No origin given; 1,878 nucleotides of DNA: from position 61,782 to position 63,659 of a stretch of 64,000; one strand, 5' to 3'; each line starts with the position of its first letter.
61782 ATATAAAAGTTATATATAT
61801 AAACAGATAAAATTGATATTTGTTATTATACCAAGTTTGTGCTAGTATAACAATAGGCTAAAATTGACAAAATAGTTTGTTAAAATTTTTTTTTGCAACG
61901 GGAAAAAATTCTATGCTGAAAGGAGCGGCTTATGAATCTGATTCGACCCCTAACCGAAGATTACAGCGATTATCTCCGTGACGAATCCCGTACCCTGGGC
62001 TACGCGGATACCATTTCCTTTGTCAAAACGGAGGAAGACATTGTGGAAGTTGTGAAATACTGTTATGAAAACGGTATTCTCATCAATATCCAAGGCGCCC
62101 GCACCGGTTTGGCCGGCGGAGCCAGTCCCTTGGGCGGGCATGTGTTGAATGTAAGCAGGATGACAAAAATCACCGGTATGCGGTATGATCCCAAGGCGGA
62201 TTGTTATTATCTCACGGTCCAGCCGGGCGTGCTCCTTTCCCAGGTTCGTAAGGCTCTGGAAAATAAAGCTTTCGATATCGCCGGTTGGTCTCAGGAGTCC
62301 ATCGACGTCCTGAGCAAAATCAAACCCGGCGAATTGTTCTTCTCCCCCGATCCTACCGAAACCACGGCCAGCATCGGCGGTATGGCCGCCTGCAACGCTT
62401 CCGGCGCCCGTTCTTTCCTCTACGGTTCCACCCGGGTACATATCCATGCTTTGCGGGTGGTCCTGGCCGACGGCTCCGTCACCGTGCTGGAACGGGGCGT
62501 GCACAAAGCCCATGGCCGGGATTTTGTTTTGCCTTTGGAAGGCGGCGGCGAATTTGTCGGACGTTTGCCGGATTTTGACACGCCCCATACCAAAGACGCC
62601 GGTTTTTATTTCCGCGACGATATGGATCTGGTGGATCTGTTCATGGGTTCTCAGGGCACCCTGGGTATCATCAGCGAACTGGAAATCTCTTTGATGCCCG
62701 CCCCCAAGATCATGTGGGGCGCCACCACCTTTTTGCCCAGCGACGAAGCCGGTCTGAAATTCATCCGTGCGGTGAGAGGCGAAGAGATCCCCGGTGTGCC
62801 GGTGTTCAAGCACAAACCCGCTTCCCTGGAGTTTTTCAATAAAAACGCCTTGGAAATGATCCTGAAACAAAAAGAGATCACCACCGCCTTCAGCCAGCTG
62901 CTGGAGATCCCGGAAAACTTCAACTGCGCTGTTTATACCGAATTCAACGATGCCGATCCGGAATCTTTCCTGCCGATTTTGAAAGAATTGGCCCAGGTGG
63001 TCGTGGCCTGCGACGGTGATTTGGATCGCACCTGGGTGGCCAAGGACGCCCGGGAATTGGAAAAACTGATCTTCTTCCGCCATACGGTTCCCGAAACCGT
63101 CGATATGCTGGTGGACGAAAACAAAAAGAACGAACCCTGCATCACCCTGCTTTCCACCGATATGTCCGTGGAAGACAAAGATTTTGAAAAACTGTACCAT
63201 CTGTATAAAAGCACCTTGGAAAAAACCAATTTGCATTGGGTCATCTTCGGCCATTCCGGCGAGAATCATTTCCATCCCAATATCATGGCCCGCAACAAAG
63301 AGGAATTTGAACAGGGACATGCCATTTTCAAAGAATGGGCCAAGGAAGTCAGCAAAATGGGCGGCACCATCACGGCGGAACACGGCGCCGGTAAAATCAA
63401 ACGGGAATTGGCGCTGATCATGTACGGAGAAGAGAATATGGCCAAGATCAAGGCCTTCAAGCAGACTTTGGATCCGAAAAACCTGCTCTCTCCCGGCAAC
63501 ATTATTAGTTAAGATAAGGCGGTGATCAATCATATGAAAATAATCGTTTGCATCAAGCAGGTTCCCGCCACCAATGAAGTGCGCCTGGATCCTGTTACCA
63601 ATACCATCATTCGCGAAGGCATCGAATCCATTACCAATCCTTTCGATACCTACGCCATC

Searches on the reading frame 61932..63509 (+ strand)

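Call 91: search_protein_families(library=pfam, proteins=[window:61932-63509:+], max_evalue=0.00001)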
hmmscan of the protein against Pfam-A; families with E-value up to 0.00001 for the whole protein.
window:61932-63509:+ (526 aa): 2 families
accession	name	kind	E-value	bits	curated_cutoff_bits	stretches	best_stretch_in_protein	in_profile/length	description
PF02913.24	FAD-oxidase_C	-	3.8e-33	115.7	21.2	1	294-524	30-248/248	FAD linked oxidases, C-terminal domain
PF01565.28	FAD_binding_4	-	1.5e-23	83.4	26.4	2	29-112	5-84/139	FAD binding domain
